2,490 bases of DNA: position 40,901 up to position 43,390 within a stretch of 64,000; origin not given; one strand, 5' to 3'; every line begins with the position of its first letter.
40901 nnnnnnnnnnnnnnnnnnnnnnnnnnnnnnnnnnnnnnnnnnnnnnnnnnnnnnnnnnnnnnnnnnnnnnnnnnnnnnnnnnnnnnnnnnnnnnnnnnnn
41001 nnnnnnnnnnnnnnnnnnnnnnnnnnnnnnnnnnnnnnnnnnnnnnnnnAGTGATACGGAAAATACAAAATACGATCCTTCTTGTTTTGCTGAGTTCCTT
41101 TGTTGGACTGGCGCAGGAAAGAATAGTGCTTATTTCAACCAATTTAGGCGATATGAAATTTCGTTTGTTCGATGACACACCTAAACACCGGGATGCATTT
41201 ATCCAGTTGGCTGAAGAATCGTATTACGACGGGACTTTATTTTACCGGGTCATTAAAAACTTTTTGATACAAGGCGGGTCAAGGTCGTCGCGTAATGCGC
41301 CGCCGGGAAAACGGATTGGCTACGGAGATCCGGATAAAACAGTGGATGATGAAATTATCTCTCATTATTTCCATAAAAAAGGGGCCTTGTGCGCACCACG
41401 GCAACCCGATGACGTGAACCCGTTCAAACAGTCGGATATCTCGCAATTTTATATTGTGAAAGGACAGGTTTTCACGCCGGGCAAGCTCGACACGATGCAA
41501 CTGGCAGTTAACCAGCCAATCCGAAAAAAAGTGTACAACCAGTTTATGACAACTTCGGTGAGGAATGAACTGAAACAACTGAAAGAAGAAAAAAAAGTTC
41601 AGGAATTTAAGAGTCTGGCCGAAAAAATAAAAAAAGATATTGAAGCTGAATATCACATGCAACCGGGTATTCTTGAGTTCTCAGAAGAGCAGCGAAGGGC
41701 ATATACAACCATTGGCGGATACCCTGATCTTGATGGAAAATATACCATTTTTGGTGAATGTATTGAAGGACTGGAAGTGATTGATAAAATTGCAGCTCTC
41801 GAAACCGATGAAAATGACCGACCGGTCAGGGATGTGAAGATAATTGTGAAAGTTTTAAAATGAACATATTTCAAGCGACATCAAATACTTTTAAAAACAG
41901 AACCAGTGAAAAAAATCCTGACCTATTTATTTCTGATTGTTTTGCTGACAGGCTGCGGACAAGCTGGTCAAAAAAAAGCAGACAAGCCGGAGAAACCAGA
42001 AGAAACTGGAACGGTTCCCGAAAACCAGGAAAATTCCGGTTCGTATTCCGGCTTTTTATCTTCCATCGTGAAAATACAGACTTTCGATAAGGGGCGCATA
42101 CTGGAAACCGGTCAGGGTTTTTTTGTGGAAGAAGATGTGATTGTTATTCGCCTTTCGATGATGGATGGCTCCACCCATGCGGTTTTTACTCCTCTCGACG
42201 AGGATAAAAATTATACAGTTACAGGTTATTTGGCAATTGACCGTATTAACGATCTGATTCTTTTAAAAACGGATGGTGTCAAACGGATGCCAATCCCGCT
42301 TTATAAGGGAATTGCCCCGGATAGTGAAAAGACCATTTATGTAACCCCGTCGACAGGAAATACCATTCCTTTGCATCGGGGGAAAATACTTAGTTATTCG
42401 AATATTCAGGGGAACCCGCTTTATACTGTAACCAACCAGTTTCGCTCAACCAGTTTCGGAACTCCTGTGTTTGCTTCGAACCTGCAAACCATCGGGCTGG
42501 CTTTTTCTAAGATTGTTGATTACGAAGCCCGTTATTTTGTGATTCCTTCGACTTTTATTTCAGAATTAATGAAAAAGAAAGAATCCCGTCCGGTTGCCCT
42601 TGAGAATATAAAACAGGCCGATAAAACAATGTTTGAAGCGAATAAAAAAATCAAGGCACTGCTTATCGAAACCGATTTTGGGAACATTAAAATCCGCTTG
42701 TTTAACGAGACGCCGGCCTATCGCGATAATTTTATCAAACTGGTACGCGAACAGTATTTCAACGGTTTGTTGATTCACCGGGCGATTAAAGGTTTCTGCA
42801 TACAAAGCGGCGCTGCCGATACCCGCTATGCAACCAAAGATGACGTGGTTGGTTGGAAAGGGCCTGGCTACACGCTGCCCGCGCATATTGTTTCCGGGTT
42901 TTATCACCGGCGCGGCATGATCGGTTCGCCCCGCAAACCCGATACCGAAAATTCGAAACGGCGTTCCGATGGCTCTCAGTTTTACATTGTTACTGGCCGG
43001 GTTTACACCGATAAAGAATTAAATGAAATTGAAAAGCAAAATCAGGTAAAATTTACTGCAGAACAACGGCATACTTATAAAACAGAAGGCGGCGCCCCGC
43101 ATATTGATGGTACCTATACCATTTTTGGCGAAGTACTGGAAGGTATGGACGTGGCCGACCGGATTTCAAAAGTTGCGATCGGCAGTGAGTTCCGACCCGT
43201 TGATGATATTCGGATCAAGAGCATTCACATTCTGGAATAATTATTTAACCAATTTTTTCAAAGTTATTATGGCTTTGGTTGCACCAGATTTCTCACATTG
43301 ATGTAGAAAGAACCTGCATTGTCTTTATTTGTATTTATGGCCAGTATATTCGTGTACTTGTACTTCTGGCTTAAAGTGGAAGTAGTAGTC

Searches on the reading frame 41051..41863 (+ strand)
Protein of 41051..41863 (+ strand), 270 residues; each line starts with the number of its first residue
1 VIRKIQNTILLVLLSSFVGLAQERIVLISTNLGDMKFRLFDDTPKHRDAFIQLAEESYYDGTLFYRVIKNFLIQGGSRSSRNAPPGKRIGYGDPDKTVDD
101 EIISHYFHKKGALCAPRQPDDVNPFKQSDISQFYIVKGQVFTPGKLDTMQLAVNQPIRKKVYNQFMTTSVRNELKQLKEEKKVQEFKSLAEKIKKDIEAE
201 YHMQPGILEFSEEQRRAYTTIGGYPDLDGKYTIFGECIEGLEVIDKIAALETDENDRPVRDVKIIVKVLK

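Call 32: search_protein_families(library=pfam, proteins=[window:41051-41863:+], max_evalue=0.1)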
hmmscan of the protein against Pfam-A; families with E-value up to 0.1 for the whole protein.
window:41051-41863:+ (270 aa): 1 family
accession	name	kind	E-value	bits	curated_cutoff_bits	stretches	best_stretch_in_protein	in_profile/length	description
PF00160.26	Pro_isomerase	-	8.3e-37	127.3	21.7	2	26-139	2-113/159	Cyclophilin type peptidyl-prolyl cis-trans isomerase/CLD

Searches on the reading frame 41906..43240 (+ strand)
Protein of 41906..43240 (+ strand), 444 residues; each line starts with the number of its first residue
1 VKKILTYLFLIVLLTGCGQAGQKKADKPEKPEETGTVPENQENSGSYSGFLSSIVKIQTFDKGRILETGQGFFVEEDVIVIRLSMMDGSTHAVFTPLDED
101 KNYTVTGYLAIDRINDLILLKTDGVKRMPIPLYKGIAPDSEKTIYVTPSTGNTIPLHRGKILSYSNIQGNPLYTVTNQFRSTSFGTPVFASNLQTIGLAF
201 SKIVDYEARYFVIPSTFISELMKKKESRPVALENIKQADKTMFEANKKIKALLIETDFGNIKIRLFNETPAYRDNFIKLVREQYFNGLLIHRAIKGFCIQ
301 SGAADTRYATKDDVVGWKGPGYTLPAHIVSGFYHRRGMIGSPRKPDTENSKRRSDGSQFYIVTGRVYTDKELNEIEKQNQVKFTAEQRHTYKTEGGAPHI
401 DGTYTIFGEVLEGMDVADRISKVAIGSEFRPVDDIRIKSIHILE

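Call 32: search_protein_families(library=pfam, proteins=[window:41906-43240:+], max_evalue=0.1)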
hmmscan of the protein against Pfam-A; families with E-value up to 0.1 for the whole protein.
window:41906-43240:+ (444 aa): 2 families
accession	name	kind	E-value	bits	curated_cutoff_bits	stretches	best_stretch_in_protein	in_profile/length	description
PF00160.26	Pro_isomerase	-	1.4e-30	107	21.7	1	253-441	3-158/159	Cyclophilin type peptidyl-prolyl cis-trans isomerase/CLD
PF08139.17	LPAM_1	-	0.00067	20.4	20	1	1-17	1-17/18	Prokaryotic membrane lipoprotein lipid attachment site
